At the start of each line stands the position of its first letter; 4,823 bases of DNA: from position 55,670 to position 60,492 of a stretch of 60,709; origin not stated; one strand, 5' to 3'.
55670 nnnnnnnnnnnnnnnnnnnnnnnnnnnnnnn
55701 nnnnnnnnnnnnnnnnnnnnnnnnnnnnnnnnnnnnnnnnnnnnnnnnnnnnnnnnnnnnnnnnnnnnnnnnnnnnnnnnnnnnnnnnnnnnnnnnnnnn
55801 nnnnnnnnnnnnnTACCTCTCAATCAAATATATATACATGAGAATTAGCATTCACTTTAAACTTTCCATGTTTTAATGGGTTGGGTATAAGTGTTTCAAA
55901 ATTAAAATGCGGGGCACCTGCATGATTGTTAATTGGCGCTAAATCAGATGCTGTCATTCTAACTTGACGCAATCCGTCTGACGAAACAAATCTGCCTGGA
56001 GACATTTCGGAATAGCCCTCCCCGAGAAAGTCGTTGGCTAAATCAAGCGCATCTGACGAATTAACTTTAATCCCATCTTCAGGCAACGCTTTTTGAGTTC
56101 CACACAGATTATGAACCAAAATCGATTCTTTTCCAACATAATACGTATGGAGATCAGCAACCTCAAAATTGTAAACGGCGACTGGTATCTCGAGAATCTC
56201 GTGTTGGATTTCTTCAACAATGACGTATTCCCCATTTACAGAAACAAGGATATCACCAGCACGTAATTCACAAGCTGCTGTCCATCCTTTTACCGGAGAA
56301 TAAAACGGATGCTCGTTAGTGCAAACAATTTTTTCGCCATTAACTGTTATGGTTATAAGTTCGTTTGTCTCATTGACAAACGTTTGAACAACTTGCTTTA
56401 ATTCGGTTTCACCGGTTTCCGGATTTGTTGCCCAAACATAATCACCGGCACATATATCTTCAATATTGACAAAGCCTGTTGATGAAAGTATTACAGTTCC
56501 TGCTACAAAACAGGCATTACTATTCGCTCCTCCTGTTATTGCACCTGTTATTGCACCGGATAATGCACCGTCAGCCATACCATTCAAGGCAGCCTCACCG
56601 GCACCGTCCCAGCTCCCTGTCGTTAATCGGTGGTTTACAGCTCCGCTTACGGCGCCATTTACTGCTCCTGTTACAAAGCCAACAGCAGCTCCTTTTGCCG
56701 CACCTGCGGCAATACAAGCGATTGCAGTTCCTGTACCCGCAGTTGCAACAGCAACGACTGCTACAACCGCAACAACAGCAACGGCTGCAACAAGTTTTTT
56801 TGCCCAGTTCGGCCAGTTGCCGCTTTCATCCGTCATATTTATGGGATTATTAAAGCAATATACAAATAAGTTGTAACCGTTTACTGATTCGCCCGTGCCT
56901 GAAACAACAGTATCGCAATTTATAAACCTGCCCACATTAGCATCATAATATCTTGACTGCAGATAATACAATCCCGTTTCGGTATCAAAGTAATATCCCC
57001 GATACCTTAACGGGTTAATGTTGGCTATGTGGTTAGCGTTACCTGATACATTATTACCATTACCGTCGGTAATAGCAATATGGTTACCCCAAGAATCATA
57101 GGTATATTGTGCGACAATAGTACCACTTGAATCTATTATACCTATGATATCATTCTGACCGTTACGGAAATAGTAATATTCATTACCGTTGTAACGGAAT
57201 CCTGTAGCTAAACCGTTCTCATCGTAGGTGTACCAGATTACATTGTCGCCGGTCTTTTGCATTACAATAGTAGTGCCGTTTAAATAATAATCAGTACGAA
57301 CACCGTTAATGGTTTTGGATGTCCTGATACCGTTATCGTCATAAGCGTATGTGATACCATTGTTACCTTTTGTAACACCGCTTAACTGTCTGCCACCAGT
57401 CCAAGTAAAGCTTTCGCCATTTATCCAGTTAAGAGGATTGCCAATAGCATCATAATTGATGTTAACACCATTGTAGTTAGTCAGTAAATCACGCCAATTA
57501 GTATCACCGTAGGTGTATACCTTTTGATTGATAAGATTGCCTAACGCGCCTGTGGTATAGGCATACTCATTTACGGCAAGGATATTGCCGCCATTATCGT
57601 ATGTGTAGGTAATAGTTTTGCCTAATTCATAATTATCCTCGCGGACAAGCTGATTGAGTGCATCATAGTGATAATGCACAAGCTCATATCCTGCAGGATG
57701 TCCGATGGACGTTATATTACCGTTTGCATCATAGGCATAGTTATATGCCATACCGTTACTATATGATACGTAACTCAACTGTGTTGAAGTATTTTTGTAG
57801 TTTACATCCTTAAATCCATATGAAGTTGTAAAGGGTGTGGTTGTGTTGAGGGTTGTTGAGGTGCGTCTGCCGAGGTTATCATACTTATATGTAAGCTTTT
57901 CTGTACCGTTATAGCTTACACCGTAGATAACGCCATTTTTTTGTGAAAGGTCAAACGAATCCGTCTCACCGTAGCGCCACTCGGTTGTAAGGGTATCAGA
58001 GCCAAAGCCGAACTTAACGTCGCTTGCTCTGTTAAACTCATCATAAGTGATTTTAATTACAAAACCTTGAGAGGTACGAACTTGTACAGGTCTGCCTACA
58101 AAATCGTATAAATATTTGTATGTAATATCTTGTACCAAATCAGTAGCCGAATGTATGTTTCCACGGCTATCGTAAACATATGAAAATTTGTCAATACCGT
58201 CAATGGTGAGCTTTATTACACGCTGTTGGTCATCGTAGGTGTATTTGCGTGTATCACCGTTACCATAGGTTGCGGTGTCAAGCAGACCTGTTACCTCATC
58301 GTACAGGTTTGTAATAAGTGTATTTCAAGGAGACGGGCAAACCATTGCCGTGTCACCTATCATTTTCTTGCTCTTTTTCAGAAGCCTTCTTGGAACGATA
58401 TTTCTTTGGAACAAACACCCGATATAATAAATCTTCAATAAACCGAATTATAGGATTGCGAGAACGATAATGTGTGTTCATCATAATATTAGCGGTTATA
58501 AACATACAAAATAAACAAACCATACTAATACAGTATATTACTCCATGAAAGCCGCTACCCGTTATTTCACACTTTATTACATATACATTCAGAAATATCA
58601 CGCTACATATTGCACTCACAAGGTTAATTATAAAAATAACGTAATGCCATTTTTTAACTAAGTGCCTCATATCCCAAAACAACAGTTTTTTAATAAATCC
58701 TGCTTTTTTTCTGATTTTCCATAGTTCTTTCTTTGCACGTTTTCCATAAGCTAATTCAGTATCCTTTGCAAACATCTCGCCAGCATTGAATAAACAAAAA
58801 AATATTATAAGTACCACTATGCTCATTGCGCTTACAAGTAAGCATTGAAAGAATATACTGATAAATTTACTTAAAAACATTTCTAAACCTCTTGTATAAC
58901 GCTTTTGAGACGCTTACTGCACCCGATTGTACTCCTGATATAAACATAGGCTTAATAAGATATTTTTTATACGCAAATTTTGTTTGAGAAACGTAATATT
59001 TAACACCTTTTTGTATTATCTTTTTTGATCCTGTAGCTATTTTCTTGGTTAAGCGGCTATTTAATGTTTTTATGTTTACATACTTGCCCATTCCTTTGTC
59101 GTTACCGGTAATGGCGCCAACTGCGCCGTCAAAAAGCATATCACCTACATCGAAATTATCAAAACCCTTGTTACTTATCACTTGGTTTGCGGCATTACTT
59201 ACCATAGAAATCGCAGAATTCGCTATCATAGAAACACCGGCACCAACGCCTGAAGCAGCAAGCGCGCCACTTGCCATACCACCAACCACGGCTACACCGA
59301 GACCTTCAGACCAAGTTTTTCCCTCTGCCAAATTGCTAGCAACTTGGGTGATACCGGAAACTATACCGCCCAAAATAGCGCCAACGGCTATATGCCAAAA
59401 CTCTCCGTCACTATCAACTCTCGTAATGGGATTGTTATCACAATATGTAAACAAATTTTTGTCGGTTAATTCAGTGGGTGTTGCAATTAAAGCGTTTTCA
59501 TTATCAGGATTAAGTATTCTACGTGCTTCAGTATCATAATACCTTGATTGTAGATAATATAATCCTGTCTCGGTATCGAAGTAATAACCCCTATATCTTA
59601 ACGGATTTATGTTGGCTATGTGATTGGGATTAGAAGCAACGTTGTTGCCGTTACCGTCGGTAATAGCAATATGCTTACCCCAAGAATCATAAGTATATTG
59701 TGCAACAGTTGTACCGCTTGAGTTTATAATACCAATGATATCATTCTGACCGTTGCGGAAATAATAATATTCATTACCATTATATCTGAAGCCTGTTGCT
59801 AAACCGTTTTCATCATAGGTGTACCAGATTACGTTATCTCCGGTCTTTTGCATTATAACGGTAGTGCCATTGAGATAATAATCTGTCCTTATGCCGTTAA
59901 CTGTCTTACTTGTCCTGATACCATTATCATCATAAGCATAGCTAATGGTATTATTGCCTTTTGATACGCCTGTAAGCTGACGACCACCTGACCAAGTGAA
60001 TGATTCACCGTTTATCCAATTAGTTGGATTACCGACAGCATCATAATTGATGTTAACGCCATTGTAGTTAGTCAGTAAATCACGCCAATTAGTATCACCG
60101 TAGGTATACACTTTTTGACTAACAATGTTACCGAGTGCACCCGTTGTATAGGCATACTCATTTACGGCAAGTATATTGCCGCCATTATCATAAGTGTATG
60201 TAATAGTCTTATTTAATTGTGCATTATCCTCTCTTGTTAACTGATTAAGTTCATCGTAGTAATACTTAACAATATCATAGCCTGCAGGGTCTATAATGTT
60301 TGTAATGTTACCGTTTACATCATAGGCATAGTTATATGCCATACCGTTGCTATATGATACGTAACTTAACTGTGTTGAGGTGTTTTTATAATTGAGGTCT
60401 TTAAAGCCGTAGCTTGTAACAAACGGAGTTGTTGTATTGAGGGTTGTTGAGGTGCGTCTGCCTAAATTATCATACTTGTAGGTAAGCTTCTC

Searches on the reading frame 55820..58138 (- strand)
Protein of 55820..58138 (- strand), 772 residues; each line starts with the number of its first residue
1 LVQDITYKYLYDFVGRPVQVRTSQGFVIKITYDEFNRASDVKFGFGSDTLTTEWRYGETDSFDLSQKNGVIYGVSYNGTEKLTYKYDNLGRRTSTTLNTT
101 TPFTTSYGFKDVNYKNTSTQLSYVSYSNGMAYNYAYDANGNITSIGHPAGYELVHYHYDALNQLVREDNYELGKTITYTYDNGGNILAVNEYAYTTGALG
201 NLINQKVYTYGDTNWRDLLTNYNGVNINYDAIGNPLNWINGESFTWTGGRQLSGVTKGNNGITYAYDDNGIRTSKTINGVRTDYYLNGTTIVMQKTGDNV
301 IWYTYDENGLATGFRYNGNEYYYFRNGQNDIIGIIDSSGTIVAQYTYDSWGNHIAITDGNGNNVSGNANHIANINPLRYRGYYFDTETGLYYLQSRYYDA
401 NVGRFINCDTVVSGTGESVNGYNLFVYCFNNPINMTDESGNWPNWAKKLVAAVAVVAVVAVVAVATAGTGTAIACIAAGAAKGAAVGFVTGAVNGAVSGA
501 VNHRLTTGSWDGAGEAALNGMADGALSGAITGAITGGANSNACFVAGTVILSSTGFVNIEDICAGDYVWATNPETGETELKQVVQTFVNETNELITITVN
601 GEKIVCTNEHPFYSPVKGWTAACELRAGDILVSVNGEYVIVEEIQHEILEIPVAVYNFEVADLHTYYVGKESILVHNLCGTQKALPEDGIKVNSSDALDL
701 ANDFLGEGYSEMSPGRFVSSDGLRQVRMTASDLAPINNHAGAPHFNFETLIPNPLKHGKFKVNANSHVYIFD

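Call 46: search_protein_families(library=pfam, proteins=[window:55820-58138:-], max_evalue=0.001)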
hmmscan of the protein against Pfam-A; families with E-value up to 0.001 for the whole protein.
window:55820-58138:- (772 aa): 4 families
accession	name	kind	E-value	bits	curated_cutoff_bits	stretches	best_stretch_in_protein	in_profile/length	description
PF07591.16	PT-HINT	-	1.4e-30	106.8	27.7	1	550-677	2-136/137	Pretoxin HINT domain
PF05593.20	RHS_repeat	-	2.6e-13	50.4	22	1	158-189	1-31/38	RHS Repeat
PF14890.11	Intein_splicing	-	3.2e-07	30.7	35.8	1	550-633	2-94/155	Intein splicing domain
PF17820.7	PDZ_6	-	0.0004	20.5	27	0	622-645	13-34/54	PDZ domain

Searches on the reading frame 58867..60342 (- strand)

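Call 46: search_protein_families(library=pfam, proteins=[window:58867-60342:-], max_evalue=0.001)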
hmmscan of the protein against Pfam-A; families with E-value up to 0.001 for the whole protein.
window:58867-60342:- (491 aa): 1 family
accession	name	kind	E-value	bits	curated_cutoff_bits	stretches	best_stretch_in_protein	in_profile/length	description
PF05593.20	RHS_repeat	-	9.6e-13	48.6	22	2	7-41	1-34/38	RHS Repeat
